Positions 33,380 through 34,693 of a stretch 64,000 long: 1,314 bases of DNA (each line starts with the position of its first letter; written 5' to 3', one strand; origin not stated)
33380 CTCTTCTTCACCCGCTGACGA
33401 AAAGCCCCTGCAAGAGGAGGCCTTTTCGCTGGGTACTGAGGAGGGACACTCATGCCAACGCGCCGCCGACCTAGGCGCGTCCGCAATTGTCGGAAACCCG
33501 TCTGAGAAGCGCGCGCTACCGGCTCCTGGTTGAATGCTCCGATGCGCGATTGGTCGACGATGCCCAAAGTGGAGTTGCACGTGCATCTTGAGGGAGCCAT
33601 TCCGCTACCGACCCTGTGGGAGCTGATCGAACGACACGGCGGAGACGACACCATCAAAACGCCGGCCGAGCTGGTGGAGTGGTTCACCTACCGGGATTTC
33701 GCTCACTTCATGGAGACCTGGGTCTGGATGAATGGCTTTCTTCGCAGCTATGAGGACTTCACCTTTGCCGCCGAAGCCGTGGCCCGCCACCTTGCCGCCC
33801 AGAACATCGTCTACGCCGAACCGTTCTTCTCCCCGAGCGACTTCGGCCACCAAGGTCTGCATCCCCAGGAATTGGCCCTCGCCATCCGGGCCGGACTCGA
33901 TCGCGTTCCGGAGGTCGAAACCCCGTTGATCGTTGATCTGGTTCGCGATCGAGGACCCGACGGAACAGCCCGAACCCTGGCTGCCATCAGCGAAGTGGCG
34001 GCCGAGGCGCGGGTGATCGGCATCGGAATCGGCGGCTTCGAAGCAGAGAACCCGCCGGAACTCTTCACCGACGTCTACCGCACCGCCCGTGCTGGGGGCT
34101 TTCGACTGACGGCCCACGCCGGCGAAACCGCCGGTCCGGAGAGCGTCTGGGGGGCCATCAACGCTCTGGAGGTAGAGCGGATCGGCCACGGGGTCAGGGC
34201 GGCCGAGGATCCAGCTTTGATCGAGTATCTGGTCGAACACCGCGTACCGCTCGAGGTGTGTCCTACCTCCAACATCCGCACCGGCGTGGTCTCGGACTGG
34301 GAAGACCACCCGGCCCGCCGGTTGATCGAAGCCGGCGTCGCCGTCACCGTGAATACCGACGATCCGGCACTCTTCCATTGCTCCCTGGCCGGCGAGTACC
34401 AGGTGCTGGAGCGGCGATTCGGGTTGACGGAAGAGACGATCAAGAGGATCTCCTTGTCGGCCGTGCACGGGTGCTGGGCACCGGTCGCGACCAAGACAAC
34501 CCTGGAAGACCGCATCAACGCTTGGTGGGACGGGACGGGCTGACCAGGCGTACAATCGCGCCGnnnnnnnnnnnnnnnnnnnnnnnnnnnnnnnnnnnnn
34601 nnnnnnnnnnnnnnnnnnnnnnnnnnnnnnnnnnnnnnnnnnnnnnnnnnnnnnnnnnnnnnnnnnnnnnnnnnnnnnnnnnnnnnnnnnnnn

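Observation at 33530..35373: Adenosine-deaminase paralog in an apparent operon with a DUF62 SAM hydroxide adenosyltransferase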

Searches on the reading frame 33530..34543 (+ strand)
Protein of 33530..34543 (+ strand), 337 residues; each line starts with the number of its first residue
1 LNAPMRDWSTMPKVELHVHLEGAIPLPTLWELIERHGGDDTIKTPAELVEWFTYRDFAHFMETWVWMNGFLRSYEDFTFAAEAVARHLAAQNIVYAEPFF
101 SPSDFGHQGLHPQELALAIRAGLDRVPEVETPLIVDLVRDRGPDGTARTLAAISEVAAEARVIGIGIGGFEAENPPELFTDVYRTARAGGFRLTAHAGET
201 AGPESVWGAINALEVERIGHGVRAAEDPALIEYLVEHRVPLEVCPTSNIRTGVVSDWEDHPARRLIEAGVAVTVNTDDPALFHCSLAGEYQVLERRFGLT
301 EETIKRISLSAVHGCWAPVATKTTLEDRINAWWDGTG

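Call 4: search_protein_families(library=pfam, proteins=[window:33530-34543:+], max_evalue=0.01)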
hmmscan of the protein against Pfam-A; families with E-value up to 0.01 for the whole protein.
window:33530-34543:+ (337 aa): 2 families
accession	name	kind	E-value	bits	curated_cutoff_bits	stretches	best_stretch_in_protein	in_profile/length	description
PF00962.28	A_deaminase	-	8e-78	262.2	27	1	12-332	1-330/330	Adenosine deaminase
PF19326.5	AMP_deaminase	-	0.00013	21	27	1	191-292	452-552/630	AMP deaminase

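Call 5: search_protein_families(library=ncbifam, proteins=[window:33530-34543:+], max_evalue=0.01)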
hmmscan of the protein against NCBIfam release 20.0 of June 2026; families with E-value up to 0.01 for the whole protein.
window:33530-34543:+ (337 aa): 12 families
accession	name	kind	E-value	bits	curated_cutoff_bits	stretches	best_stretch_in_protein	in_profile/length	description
TIGR01430.1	aden_deam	equivalog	9.2e-81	271.4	216.55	1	12-329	2-323/323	adenosine deaminase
NF006848.0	PRK09358.1-3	equivalog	6.1e-76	255.8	426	1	10-330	3-324/325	adenosine deaminase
NF006854.0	PRK09358.3-1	equivalog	1.9e-72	244.3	530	1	10-332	13-337/344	adenosine deaminase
NF006850.0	PRK09358.1-6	equivalog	4.6e-65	219.7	419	1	9-334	6-332/334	adenosine deaminase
NF006846.0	PRK09358.1-1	equivalog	2.6e-54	184.5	459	1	10-328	5-329/333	adenosine deaminase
NF006849.0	PRK09358.1-5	equivalog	5.6e-52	176.9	494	1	4-333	5-341/350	adenosine deaminase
NF006847.0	PRK09358.1-2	equivalog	2.8e-50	171.2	412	1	9-328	11-351/364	adenosine deaminase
NF006856.0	PRK09358.3-3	equivalog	6.4e-31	107.6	510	1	152-304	151-303/316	adenosine deaminase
NF006859.0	PRK09358.3-6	equivalog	8.8e-17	61.2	549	1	172-282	160-270/299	adenosine deaminase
TIGR01431.1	adm_rel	subfamily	1.7e-12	47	315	1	196-285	326-419/479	adenosine deaminase-related growth factor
NF041744.1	RdrB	equivalog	9.4e-07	27.7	800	1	230-294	735-818/850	antiviral RADAR system adenosine deaminase RdrB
TIGR01429.1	AMP_deaminase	equivalog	0.00033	19.5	726.3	1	190-285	438-529/611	AMP deaminase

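Call 9: search_solved_structures(query=window:33530-34543:+, show_alignments=2)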
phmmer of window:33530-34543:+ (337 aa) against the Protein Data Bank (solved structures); distinct sequences matched with E-value up to 0.001: 38.
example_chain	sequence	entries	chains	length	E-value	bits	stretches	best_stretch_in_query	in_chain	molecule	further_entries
3ou8_A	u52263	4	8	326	5.2e-50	173.8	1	7-311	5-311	Adenosine deaminase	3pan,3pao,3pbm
3rys_A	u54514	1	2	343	2.7e-43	151.7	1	9-333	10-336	Adenosine deaminase 1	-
6n91_A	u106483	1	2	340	1.4e-41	146.1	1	9-313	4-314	Adenosine deaminase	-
6n9m_A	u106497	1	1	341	1e-39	139.9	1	10-328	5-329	Adenosine deaminase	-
4gxw_A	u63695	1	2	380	9.7e-33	117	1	9-323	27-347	Adenosine deaminase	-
6ii7_A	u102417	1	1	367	4.1e-30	108.3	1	6-315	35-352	Adenosine deaminase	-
2amx_A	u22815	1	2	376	3.1e-29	105.4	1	7-302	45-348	adenosine deaminase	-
3ewc_A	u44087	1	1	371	1.1e-28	103.6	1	6-308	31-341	Adenosine deaminase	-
2pgf_A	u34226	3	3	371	1.2e-28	103.5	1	6-307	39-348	adenosine deaminase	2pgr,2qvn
3ewd_A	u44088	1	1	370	2.1e-28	102.7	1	6-308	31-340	Adenosine deaminase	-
2ada_A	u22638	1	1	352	2.3e-28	102.6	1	161-329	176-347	ADENOSINE DEAMINASE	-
1a4l_A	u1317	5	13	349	2.5e-28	102.5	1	161-329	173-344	ADENOSINE DEAMINASE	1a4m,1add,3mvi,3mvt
3km8_A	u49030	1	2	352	8.4e-28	100.7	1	161-329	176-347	Adenosine deaminase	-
1fkw_A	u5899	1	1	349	9e-28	100.6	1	161-329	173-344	ADENOSINE DEAMINASE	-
9vlv_A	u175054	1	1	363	1.6e-27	99.8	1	11-327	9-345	Adenosine deaminase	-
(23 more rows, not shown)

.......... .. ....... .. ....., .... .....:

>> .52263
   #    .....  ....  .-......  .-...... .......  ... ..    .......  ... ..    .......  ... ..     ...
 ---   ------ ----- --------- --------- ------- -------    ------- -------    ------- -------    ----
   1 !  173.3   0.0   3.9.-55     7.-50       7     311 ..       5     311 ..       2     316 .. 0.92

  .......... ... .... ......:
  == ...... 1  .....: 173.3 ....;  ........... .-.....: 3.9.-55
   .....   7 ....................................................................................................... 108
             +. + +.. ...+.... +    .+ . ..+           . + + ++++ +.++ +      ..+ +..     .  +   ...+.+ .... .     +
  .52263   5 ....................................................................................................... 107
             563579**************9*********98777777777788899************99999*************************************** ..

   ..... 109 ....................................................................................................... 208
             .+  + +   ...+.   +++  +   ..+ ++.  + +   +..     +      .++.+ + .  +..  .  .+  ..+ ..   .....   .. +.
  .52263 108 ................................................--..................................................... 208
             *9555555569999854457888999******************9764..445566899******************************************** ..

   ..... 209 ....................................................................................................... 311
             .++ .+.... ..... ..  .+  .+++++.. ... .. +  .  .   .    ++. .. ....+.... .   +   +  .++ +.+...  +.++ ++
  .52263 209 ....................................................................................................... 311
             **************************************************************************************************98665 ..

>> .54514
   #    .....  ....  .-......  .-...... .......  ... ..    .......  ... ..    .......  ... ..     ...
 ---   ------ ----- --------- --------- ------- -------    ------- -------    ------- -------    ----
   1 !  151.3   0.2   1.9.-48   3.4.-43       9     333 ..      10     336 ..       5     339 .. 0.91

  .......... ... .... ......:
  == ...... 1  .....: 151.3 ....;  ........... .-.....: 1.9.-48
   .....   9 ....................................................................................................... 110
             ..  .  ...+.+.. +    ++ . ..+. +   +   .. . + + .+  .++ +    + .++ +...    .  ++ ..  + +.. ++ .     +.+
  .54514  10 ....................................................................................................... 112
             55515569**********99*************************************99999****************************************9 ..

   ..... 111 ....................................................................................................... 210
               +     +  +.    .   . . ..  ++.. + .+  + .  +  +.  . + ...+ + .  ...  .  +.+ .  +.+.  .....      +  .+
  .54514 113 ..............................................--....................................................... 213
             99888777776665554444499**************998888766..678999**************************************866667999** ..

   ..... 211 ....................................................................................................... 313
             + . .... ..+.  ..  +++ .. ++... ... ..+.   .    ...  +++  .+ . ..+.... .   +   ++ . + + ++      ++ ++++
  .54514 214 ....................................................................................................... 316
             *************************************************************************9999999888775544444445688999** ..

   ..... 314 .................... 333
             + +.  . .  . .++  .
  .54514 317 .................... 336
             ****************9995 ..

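Call 19: find_homologous_proteins(query=window:33530-34543:+, max_evalue=1e-10)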
Query window:33530-34543:+ (337 aa): 7937 proteins with E <= 1e-10 among 8000 candidates; the best 120 are listed.
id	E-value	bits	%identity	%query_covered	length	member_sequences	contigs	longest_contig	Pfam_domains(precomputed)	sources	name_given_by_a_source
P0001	2.0e-220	749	100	97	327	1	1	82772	PF00962.29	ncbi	-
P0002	1.6e-184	631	82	99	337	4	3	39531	PF00962.29,PF19326.6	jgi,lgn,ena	-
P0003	3.9e-184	630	82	98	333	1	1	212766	PF00962.29,PF19326.6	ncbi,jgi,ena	jgi:adenosine deaminase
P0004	6.2e-183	626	82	98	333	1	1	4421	PF00962.29,PF19326.6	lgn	-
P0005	1.8e-180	618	81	98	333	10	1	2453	PF00962.29,PF19326.6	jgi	jgi:adenosine deaminase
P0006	1.9e-179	614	82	96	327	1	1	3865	PF00962.29,PF19326.6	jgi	jgi:adenosine deaminase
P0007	3.7e-179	613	81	98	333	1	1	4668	PF00962.29,PF19326.6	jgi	jgi:adenosine deaminase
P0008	7.1e-179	612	80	98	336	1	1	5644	PF00962.29,PF19326.6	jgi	jgi:adenosine deaminase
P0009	9.3e-179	612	82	98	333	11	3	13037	PF00962.29,PF19326.6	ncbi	ncbi:MAG: adenosine deaminase [Acidimicrobiia bacterium]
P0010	3.0e-178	610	82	97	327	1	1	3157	PF00962.29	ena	-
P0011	2.2e-177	607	79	98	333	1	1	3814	PF00962.29,PF19326.6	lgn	-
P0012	4.1e-177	607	81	96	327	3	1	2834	PF00962.29,PF19326.6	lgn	-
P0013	1.0e-176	605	80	99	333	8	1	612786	PF00962.29,PF19326.6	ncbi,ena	-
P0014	1.9e-176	604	81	96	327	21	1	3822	PF00962.29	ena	-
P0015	6.4e-176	603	79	99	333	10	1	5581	PF00962.29,PF19326.6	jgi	jgi:adenosine deaminase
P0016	2.0e-175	601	79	98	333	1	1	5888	PF00962.29,PF19326.6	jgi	jgi:adenosine deaminase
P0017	5.4e-175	600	80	98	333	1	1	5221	PF00962.29,PF19326.6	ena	-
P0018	6.7e-175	599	80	96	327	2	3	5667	PF00962.29,PF19326.6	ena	-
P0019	6.3e-174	596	78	98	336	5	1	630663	PF00962.29,PF19326.6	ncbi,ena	-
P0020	8.3e-172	589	77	99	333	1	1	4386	PF00962.29,PF19326.6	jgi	jgi:adenosine deaminase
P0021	1.7e-171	588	80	96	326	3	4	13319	PF00962.29,PF19326.6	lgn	-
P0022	3.3e-171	587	80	96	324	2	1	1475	PF00962.29,PF19326.6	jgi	-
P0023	3.4e-170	584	80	96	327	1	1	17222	PF00962.29,PF19326.6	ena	-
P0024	7.1e-168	576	75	98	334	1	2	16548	PF00962.29,PF19326.6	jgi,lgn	jgi:adenosine deaminase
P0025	2.5e-166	571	77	98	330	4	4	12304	PF00962.29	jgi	jgi:adenosine deaminase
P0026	3.2e-166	571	76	98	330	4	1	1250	PF00962.29,PF19326.6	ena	-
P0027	3.5e-166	571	73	99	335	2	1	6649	PF00962.29,PF19326.6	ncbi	-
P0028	2.3e-165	568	74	99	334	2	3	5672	PF00962.29,PF19326.6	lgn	-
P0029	1.9e-164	565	75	98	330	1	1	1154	PF00962.29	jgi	-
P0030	3.5e-164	564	75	98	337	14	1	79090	PF00962.29,PF19326.6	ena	-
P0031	6.1e-164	563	77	96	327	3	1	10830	PF00962.29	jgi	jgi:adenosine deaminase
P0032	1.1e-163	563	73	99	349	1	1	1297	PF00962.29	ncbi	-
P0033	2.0e-163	562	75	98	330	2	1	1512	PF00962.29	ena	-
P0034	3.1e-163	561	76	96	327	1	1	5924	PF00962.29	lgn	-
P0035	2.0e-161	555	73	98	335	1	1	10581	PF00962.29,PF19326.6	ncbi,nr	ncbi:MAG: adenosine deaminase [Acidimicrobiia bacterium]|nr:adenosine deaminase [Acidimicrobiia bact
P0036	1.5e-160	552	72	99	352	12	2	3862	PF00962.29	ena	-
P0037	2.6e-160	551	73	98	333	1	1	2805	PF00962.29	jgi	jgi:adenosine deaminase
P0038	3.2e-160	551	75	96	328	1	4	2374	PF00962.29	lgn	-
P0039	8.5e-160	550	71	99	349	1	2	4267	PF00962.29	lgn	-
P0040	4.3e-158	544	75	96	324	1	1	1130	PF00962.29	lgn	-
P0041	6.4e-158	544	70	99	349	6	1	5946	PF00962.29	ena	-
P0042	2.8e-157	541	71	98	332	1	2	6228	PF00962.29,PF19326.6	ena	-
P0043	3.7e-157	541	68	99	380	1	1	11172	PF00962.29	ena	-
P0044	4.0e-157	541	72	96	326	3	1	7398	PF00962.29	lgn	-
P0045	9.8e-157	540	68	99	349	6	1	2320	PF00962.29,PF19326.6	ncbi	-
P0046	1.3e-156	539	71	98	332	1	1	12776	PF00962.29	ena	-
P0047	3.7e-156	538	71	98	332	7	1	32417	PF00962.29,PF19326.6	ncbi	ncbi:MAG: adenosine deaminase [Acidimicrobiia bacterium]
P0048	1.2e-155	536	70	99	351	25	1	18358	PF00962.29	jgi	jgi:adenosine deaminase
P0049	7.0e-155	534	70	98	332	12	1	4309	PF00962.29,PF19326.6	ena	-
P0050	1.3e-154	533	67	99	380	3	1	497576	PF00962.29,PF19326.6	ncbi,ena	-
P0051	2.8e-154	532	69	98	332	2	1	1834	PF00962.29,PF19326.6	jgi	-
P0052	3.1e-154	531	69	98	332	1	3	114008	PF00962.29,PF19326.6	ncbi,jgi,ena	jgi:adenosine deaminase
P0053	4.2e-154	531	69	98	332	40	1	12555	PF00962.29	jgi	-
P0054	5.0e-154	531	69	98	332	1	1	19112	PF00962.29,PF19326.6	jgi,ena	-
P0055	1.8e-153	529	70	98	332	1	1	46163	PF00962.29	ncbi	ncbi:MAG: adenosine deaminase [Actinomycetota bacterium]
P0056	1.9e-153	529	72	96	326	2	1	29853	PF00962.29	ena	-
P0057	3.3e-153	528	71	96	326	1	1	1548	PF00962.29,PF19326.6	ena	-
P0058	8.8e-153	527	68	98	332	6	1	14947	PF00962.29,PF19326.6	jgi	-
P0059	1.3e-152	526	71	98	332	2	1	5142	PF00962.29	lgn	-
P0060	1.6e-152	526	70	98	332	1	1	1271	PF00962.29,PF19326.6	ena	-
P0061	1.9e-152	525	68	99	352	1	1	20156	PF00962.29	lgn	-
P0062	2.4e-152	525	71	96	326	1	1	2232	PF00962.29,PF19326.6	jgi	-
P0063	5.8e-152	524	68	98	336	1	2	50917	PF00962.29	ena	-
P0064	6.2e-152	524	70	99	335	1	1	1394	PF00962.29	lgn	-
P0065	1.7e-151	522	71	96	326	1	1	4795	PF00962.29,PF19326.6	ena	-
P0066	2.4e-151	522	69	98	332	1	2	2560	PF00962.29,PF19326.6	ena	-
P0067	3.4e-151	521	69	98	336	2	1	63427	PF00962.29,PF19326.6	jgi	jgi:adenosine deaminase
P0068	3.7e-151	521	68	98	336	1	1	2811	PF00962.29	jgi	-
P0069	1.4e-150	519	69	98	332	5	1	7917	PF00962.29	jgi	jgi:adenosine deaminase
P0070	1.5e-150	519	67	99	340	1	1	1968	PF00962.29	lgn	-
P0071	3.3e-150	518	69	98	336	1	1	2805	PF00962.29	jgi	jgi:adenosine deaminase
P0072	6.2e-150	517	69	96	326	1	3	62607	PF00962.29,PF19326.6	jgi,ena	-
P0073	1.1e-149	516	69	96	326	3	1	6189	PF00962.29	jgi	jgi:adenosine deaminase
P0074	1.1e-149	516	69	96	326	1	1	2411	PF00962.29,PF19326.6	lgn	-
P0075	1.3e-149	516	68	96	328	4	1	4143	PF00962.29,PF19326.6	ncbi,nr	ncbi:MAG TPA: adenosine deaminase, partial [Acidimicrobiia bacterium]|nr:adenosine deaminase [Acidim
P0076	1.5e-149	516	68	98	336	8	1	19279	PF00962.29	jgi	jgi:adenosine deaminase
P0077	5.6e-149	514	72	93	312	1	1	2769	PF00962.29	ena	-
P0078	7.6e-149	514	68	98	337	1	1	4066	PF00962.29,PF19326.6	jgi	jgi:adenosine deaminase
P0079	1.1e-148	513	67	98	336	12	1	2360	PF00962.29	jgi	jgi:adenosine deaminase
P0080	2.0e-148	512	67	99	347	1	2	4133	PF00962.29,PF19326.6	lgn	-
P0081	2.0e-148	512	68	98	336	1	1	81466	PF00962.29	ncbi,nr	ncbi:MAG: adenosine deaminase [Actinomycetota bacterium]|nr:adenosine deaminase [Actinomycetota bact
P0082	2.7e-148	512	72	92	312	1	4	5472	PF00962.29,PF19326.6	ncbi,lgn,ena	-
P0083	3.0e-148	512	69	96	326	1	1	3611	PF00962.29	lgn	-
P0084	3.0e-148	512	68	99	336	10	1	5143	PF00962.29,PF19326.6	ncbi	ncbi:MAG: adenosine deaminase [Acidimicrobiia bacterium]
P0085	3.2e-148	512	73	92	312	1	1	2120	PF00962.29,PF19326.6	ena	-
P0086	3.8e-148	511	65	99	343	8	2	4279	PF00962.29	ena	-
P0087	4.2e-148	511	72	92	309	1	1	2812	PF00962.29,PF19326.6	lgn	-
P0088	4.3e-148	511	67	98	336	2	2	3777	PF00962.29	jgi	jgi:adenosine deaminase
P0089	6.5e-148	511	67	98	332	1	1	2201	PF00962.29,PF19326.6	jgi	-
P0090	1.3e-147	510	68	96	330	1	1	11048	PF00962.29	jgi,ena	-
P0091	2.4e-147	509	68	96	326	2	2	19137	PF00962.29,PF19326.6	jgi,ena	jgi:adenosine deaminase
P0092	4.7e-147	508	69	96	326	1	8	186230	PF00962.29,PF19326.6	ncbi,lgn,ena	-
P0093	5.0e-147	508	67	98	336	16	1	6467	PF00962.29,PF19326.6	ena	-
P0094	8.4e-147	507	67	98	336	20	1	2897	PF00962.29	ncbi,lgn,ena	-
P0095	2.9e-146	505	69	99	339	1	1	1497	PF00962.29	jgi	jgi:adenosine deaminase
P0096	1.6e-145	503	68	96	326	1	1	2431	PF00962.29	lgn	-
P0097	1.9e-145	502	68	96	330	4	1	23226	PF00962.29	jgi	jgi:adenosine deaminase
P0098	2.7e-145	502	65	97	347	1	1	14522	PF00962.29,PF19326.6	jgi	jgi:adenosine deaminase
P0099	9.0e-144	497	68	96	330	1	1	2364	PF00962.29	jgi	jgi:adenosine deaminase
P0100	1.5e-143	496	65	96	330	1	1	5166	PF00962.29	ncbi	-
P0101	1.3e-140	487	67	96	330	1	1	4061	PF00962.29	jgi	-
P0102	3.6e-140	485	65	98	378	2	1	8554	PF00962.29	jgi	-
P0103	9.6e-140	484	64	99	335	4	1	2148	PF00962.29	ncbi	-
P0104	2.0e-139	483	67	96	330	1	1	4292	PF00962.29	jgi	jgi:adenosine deaminase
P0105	1.9e-138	479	64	98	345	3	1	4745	PF00962.29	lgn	-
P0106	4.3e-137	475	63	99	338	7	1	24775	PF00962.29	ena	-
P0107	6.9e-137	474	64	98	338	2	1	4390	PF00962.29,PF19326.6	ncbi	-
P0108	1.4e-136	473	62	96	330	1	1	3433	PF00962.29,PF19326.6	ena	-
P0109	2.4e-136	473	64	97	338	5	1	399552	PF00962.29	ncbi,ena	-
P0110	5.1e-136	471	65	96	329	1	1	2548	PF00962.29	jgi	-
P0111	1.1e-135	470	64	95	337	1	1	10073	PF00962.29,PF19326.6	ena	-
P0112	1.4e-134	467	64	97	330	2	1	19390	PF00962.29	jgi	jgi:adenosine deaminase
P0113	1.6e-134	467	63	97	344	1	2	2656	PF00962.29,PF19326.6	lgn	-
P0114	9.7e-134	464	64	96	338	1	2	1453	PF00962.29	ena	-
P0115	1.1e-133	464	79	80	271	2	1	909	PF00962.29,PF19326.6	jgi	jgi:adenosine deaminase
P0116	1.9e-133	463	63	97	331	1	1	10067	PF00962.29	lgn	-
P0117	6.4e-132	458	62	97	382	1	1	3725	PF00962.29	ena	-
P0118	5.3e-131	455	63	96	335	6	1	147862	PF00962.29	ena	-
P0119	2.7e-129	449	66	87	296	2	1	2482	PF00962.29,PF19326.6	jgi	jgi:adenosine deaminase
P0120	1.6e-128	447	60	98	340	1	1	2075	PF00962.29,PF19326.6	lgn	-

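Call 93: find_encoding_contigs(protein=P0118, flank=5000, max_places=1)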
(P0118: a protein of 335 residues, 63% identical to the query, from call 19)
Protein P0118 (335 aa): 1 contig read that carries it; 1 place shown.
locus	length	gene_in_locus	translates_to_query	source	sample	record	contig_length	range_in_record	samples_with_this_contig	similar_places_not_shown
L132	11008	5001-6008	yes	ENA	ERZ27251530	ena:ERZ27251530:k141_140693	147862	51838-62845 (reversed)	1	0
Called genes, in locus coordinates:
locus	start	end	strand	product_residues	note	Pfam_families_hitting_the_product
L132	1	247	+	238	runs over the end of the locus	PF01411:tRNA-synt_2c, PF07973:tRNA_SAD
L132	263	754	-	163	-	-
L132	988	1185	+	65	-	-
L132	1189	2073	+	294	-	PF00005:ABC_tran, PF13304:AAA_21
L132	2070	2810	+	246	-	-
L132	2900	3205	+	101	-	-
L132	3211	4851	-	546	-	PF00501:AMP-binding, PF13193:AMP-binding_C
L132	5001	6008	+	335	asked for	PF00962:A_deaminase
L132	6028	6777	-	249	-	PF02463:SMC_N (faint), PF00005:ABC_tran, PF13304:AAA_21 (faint)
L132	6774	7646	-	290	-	PF00528:BPD_transp_1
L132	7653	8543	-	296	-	PF00497:SBP_bac_3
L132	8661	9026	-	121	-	PF00903:Glyoxalase (weak), PF22677:Ble-like_N (weak), PF18029:Glyoxalase_6 (weak)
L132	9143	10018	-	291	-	PF03976:PPK2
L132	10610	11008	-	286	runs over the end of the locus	PF00294:PfkB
